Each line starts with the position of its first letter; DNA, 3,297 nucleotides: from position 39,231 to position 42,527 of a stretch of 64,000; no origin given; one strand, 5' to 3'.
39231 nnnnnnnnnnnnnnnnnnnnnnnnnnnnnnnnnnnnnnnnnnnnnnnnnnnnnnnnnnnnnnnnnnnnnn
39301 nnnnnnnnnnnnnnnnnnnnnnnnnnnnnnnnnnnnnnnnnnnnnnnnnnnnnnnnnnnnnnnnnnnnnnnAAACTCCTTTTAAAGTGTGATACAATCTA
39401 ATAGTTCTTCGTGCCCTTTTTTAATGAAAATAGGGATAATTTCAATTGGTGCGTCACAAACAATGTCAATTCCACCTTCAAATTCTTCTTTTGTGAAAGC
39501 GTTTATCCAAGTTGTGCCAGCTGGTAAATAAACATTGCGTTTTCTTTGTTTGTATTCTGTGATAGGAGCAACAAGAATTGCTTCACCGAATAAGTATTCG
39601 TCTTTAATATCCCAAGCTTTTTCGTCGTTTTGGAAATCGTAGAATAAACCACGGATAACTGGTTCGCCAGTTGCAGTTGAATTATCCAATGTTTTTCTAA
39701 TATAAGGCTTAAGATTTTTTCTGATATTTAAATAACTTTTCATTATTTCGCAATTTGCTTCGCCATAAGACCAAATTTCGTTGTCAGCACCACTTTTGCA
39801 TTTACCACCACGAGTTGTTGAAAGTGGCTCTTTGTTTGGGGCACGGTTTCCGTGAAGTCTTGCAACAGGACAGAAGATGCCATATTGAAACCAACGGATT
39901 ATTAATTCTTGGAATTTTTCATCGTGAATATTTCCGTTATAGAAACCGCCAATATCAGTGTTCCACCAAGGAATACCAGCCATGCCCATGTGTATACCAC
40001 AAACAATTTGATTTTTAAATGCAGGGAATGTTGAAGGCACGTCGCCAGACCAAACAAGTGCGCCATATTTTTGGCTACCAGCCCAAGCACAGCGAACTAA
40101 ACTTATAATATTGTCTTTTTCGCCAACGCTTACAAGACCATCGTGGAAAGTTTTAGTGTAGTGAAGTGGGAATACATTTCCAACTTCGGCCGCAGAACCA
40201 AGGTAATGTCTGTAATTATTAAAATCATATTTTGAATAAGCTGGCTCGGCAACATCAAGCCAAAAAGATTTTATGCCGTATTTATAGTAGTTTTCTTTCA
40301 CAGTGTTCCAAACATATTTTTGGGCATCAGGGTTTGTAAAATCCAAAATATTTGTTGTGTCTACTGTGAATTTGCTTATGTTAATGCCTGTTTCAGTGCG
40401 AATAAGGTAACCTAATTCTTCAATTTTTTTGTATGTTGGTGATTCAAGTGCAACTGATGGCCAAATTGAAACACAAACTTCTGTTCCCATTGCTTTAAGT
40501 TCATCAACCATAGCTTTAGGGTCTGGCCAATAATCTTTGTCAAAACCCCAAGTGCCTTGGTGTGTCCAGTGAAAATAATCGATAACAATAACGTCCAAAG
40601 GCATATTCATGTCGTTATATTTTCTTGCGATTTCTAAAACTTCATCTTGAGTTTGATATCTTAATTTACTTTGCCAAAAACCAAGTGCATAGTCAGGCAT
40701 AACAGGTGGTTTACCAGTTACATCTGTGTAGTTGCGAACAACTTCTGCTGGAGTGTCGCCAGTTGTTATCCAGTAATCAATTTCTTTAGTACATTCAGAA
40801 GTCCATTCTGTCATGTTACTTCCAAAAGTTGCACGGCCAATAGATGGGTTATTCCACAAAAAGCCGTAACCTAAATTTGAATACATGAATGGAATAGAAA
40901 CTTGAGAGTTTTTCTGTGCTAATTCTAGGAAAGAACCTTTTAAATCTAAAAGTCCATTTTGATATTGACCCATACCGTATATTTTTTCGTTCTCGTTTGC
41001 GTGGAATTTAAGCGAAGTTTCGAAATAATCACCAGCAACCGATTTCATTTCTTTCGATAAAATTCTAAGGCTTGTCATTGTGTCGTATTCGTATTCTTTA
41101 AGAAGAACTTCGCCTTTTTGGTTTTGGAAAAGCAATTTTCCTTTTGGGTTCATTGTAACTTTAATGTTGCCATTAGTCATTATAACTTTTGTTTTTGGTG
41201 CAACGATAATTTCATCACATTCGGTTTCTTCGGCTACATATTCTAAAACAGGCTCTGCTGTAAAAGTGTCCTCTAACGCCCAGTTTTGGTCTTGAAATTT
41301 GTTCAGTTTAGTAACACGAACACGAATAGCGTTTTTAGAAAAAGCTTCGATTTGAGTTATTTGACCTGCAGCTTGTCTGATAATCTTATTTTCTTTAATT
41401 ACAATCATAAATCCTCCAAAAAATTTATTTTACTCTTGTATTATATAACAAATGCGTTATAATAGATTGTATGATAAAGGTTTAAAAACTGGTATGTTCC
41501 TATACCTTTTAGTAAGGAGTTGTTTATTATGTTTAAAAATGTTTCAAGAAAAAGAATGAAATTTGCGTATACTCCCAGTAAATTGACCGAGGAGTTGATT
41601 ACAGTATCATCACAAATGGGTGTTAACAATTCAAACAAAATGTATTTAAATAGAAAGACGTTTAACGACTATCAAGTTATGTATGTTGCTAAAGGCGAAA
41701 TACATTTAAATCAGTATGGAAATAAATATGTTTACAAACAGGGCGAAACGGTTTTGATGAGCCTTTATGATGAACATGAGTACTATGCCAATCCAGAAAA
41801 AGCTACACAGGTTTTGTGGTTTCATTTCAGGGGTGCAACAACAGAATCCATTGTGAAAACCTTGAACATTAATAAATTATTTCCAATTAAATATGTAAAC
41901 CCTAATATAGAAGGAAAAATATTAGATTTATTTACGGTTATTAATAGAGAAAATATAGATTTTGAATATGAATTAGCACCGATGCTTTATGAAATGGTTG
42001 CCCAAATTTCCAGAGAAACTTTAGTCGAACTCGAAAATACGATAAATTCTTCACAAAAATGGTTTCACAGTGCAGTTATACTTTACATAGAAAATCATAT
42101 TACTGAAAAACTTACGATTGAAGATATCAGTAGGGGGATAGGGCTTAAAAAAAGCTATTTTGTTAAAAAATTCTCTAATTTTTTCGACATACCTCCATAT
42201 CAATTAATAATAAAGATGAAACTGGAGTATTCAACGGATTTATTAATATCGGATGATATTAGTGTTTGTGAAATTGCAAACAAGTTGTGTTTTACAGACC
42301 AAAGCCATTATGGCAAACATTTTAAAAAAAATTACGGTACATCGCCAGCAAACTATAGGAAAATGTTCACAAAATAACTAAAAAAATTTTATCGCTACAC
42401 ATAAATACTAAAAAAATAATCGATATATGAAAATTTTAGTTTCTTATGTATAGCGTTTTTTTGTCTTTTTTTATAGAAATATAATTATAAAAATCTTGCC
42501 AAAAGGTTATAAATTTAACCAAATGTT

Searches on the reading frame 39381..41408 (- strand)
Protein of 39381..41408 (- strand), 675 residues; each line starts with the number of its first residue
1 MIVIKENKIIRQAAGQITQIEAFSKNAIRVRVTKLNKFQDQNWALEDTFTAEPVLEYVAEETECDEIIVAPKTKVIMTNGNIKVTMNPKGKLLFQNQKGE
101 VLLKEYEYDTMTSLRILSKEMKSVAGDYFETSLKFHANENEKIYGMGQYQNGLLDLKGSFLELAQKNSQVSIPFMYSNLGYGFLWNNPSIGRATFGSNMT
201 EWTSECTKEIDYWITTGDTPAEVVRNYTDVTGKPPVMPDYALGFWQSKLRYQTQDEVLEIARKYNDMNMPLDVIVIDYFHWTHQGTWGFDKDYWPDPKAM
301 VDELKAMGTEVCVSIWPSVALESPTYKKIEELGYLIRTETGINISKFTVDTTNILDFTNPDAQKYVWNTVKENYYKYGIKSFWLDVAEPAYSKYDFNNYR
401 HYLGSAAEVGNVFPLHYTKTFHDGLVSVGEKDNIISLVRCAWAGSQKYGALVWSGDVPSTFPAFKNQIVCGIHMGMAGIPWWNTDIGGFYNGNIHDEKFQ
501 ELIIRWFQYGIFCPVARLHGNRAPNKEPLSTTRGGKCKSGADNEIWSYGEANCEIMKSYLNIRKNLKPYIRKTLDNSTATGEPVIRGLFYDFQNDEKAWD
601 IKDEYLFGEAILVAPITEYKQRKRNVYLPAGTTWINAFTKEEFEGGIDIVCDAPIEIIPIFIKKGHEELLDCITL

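Call 81: search_protein_families(library=pfam, proteins=[window:39381-41408:-], max_evalue=0.001)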
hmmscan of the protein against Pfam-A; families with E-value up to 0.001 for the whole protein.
window:39381-41408:- (675 aa): 3 families
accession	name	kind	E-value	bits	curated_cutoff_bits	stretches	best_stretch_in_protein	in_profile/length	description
PF01055.32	Glyco_hydro_31_2nd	-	3.4e-80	270.3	23.5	1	234-570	1-325/328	Glycosyl hydrolases family 31 TIM-barrel domain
PF21365.3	Glyco_hydro_31_3rd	-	4.3e-26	91.6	24.4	1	581-666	1-85/87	Glycosyl hydrolase family 31 C-terminal domain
PF13802.12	Gal_mutarotas_2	-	2.2e-14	54.6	27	1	19-189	3-179/184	Glycosyl hydrolase 31 N-terminal galactose mutarotase-like domain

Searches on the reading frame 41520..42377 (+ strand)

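Call 81: search_protein_families(library=pfam, proteins=[window:41520-42377:+], max_evalue=0.001)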
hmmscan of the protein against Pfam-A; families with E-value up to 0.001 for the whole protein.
window:41520-42377:+ (285 aa): 4 families
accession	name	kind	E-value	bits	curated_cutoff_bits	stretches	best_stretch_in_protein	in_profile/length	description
PF12833.13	HTH_18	-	3.4e-13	50.1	33.6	1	205-281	3-79/80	Helix-turn-helix domain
PF00165.29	HTH_AraC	-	1.2e-11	44.9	26.6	1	244-281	6-42/42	Bacterial regulatory helix-turn-helix proteins, AraC family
PF02311.25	AraC_binding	-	1.8e-07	31.4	21.1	1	44-141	17-116/135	AraC-like ligand binding domain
PF07883.17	Cupin_2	-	0.00095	19.3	27.2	0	52-101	20-69/70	Cupin domain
